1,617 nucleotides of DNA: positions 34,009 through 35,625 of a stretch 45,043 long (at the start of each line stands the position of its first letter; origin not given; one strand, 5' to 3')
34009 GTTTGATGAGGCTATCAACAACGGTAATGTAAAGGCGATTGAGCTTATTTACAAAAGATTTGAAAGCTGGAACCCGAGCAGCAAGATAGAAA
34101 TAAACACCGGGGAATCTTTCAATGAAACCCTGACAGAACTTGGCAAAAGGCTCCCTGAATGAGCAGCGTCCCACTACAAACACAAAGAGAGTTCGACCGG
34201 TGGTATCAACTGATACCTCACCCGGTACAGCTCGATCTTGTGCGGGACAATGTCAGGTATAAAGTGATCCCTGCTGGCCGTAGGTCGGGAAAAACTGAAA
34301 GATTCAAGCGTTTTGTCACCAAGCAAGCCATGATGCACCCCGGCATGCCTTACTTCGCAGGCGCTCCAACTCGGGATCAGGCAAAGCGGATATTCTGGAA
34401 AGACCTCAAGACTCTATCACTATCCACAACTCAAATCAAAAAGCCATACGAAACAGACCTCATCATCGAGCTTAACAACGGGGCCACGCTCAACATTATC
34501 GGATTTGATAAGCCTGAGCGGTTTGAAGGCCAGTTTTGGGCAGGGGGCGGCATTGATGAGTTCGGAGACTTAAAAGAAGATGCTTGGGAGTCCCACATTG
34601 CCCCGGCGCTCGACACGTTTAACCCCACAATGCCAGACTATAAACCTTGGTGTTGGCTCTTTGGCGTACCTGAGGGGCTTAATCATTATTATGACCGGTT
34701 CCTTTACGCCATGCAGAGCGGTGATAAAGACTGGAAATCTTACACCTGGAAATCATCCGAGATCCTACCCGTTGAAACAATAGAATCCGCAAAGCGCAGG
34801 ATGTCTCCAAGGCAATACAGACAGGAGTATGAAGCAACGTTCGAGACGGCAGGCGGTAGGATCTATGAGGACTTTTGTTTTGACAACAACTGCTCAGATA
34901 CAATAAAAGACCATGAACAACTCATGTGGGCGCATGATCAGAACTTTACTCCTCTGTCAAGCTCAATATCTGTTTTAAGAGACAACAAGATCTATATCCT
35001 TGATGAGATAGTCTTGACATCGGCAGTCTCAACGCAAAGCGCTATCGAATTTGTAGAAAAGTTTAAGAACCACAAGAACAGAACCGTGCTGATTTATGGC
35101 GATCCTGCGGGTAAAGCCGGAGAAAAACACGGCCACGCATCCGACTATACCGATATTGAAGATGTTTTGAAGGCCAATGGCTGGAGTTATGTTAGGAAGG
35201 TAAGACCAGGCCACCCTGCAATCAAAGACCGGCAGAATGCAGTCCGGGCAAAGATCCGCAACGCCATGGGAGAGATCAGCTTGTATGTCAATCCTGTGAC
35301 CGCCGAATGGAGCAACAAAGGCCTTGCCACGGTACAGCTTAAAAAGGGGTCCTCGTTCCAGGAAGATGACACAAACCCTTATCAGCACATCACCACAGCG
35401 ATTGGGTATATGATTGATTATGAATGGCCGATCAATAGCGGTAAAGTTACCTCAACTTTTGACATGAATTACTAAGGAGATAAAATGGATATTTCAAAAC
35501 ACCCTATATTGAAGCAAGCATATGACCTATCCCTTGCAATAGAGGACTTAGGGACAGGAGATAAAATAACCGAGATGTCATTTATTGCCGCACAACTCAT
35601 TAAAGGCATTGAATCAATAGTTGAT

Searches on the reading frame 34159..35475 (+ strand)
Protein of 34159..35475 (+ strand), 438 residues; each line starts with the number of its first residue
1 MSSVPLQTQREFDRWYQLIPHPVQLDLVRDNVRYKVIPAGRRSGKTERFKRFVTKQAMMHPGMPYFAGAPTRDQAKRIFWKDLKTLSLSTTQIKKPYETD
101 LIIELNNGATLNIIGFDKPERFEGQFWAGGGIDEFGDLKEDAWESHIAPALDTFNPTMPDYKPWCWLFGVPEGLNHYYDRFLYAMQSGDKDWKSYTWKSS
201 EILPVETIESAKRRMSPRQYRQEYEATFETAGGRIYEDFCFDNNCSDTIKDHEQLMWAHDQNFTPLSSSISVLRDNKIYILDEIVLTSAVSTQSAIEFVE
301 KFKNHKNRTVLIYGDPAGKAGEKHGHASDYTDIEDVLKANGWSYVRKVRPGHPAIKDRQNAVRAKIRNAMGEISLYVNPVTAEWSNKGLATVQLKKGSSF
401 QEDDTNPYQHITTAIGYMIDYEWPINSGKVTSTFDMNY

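Call 62: search_dna_similar(query=window:34159-35475:+, collection=phages, mode=protein, max_rows=15)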
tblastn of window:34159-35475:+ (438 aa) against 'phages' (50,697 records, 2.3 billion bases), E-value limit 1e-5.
Records with a match: 1051; places in all: 1053; records where one place covers at least 80% of the query: 494.
Best place of each record, by identity: 60-80% 30; <60% 1021.
By first word of the organism name: Salmonella 348; Vibrio 340; Mycobacterium 65; Escherichia 48; Gordonia 46; Pseudomonas 44; Pelagibacter 28; Klebsiella 14; Microbacterium 12; Rhizobium 10; and 36 more.
By host as written in the record: - 323; Salmonella enterica subsp. enterica serovar Enteritidis 51; Salmonella enterica 50; Salmonella enterica subsp. enterica serovar Typhimurium 47; Mycobacterium smegmatis mc2 155 40; Salmonella sp. 36; Escherichia coli 28; Gordonia rubripertincta NRRL B-16540 26; and 190 more.
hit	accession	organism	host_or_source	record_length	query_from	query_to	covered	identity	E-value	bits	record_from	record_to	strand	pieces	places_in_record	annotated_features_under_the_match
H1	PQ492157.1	Stenotrophomonas phage S72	Stenotrophomonas maltophilia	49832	1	424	97%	64.6%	0e+0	568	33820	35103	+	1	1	hypothetical protein (x2)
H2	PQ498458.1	Stenotrophomonas phage SBP4phi2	Stenotrophomonas maltophilia B28B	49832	1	424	97%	64.6%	0e+0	568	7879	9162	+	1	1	hypothetical protein (x2)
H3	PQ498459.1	Stenotrophomonas phage SBP5phi2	Stenotrophomonas maltophilia B28B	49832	1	424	97%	64.6%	0e+0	568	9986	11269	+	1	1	hypothetical protein (x2)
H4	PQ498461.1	Stenotrophomonas phage SBP3.1phi2.1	Stenotrophomonas maltophilia B28B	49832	1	424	97%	64.6%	0e+0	568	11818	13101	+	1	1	hypothetical protein (x2)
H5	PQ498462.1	Stenotrophomonas phage SBP3.1phi2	Stenotrophomonas maltophilia B28B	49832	1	424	97%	64.6%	0e+0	568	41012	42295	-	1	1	hypothetical protein (x2)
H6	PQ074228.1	Stenotrophomonas phage SBP2phi2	Stenotrophomonas maltophilia B28B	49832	1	424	97%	64.6%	0e+0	568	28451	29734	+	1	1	hypothetical protein (x2)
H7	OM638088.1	Stenotrophomonas phage CUB19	Stenotrophomonas maltophilia STM-19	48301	1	424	97%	64.3%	0e+0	568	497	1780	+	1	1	terminase protein large subunit | terminase small subunit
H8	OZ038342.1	Acinetobacter phage vB_AbaS_Silvergun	-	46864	1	424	97%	64.0%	0e+0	575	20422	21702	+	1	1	terminase large subunit | terminase small subunit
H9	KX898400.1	Pseudomonas phage JG054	Pseudomonas aeruginosa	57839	1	434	99%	61.3%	3e-176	552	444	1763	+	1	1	terL: terminase large subunit | terS: terminase small subunit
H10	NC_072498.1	Pseudomonas phage JG054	Pseudomonas aeruginosa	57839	1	434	99%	61.3%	3e-176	552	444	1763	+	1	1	terL: terminase large subunit | terS: terminase small subunit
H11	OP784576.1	Pseudomonas phage pPA-3099-2aT.3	Pseudomonas aeruginosa 3099-2aT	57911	1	434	99%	61.3%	3e-176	552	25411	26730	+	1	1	hypothetical protein (x2)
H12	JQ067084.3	Pseudomonas phage PaMx25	Pseudomonas aeruginosa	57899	1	434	99%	61.3%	7e-176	551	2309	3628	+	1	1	terL: putative terminase large subunit | terS: putative terminase small subunit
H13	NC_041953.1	Pseudomonas phage PaMx25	Pseudomonas aeruginosa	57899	1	434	99%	61.3%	7e-176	551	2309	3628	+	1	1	terL: putative terminase large subunit | terS: terminase small subunit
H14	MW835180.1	Pseudomonas phage vB_PaeS_PAJD-1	Pseudomonas aeruginosa PAO1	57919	1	434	99%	60.9%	1e-174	547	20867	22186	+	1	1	putative terminase large subunit | putative terminase small subunit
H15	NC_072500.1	Pseudomonas phage vB_PaeS_PAJD-1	Pseudomonas aeruginosa PAO1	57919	1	434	99%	60.9%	1e-174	547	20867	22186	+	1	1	putative terminase large subunit | putative terminase small subunit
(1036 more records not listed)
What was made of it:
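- The terminase points to relatives infecting aerobic Proteobacteria (call 62).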
